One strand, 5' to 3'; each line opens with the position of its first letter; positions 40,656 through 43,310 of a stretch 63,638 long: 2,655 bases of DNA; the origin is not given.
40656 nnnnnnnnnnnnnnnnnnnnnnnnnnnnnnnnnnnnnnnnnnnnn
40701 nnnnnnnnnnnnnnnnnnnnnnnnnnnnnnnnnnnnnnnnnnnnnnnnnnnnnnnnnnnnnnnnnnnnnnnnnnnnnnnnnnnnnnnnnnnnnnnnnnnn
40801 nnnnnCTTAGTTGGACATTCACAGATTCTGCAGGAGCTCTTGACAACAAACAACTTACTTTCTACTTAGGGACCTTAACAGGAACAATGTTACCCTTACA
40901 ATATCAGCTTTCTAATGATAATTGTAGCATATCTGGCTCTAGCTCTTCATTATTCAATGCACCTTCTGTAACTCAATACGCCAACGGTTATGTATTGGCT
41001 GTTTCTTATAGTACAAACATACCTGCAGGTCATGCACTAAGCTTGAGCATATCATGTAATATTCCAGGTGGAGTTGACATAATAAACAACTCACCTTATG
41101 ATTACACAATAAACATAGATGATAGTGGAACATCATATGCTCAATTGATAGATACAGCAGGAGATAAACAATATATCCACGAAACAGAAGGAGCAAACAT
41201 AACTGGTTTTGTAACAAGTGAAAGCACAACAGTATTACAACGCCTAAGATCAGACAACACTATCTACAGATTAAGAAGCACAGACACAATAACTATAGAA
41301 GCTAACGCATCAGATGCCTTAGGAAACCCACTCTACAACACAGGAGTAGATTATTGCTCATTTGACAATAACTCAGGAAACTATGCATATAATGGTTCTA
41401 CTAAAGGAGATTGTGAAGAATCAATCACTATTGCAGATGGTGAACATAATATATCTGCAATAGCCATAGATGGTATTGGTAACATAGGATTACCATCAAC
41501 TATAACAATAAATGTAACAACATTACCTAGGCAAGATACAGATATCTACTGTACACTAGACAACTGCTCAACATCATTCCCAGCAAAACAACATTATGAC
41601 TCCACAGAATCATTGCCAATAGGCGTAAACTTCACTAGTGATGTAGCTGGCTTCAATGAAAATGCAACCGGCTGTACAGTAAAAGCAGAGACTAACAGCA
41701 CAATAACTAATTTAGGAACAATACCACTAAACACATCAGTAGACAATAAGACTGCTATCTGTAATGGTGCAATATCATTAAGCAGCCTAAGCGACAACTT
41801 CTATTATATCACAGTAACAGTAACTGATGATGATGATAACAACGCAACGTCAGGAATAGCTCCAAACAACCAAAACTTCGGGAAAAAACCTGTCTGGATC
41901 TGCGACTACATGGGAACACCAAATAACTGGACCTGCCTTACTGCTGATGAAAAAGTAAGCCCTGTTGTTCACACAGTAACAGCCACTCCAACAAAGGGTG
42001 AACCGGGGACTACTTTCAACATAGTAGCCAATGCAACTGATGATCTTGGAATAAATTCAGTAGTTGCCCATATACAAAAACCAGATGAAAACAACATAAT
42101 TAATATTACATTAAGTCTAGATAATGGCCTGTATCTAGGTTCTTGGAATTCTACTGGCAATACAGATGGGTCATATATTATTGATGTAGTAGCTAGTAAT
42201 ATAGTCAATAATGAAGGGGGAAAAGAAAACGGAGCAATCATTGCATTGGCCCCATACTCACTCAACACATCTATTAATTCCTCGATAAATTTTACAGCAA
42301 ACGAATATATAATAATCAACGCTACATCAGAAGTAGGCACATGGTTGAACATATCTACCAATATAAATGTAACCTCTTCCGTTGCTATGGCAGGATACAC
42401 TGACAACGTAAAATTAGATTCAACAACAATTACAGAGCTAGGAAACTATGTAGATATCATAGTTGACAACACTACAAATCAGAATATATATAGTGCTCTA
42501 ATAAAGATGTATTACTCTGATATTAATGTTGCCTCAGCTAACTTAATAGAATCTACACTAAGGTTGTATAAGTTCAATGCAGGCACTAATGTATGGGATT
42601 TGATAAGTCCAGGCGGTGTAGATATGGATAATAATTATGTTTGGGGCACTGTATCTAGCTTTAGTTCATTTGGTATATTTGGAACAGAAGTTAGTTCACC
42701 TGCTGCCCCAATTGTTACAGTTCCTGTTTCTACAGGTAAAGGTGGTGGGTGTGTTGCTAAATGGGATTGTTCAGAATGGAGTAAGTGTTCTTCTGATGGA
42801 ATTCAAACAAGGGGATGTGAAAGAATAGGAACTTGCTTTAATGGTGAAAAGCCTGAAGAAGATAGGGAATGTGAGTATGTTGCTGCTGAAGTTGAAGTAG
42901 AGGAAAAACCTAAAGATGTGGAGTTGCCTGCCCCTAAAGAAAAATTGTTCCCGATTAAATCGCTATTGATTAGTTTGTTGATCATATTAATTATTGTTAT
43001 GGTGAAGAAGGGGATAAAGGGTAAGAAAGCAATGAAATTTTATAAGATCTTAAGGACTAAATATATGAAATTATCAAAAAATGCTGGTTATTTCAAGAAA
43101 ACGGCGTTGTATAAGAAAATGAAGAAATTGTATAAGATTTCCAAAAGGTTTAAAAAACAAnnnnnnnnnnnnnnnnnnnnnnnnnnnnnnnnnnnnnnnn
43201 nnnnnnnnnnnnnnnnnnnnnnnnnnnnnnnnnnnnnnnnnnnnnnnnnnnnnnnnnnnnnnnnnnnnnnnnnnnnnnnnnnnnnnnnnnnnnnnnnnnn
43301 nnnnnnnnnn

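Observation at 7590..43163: The same peptide modules are written in opposite synonymous dialects (T/G-ending vs A/C-ending), switching at module borders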

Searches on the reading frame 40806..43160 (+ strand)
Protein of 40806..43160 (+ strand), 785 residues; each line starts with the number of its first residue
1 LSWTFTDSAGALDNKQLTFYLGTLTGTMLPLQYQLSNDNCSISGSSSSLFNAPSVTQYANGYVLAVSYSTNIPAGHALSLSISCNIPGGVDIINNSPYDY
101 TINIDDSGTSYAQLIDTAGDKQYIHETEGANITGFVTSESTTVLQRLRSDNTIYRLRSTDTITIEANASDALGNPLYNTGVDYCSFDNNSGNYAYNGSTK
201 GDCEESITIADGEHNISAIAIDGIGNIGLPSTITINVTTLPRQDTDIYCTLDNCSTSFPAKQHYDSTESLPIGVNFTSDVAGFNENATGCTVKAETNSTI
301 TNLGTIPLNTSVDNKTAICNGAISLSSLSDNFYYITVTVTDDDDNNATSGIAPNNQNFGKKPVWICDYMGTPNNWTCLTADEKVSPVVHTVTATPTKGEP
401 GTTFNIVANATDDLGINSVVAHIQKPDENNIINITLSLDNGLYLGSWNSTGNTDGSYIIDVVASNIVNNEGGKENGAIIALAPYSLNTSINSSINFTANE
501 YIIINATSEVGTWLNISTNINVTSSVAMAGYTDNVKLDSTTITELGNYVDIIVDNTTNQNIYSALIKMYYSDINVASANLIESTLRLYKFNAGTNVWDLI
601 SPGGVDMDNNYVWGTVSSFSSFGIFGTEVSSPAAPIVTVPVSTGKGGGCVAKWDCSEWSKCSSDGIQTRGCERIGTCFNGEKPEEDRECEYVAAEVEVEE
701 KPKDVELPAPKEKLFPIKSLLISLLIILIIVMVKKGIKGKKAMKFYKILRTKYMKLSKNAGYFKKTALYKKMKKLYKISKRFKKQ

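Call 24: find_related_loci(query=window:40806-43160:+, collection=genome_contigs, flank=10000)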
Query window:40806-43160:+ (785 aa) in genome_contigs; peptide patterns used: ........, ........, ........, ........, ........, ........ (x = any residue, [..] = any of these).
41 stretches matched a pattern; 1 encode a relative of the query (tblastn E <= 1e-3); 1 distinct loci.
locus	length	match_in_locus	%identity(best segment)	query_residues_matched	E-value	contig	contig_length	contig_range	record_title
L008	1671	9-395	34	495-624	1e-13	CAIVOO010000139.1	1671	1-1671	uncultured archaeon isolate AM-sed-core3-D1_bin-502 genome assembly, contig: bin-502:139/159, whole genome shotgun seque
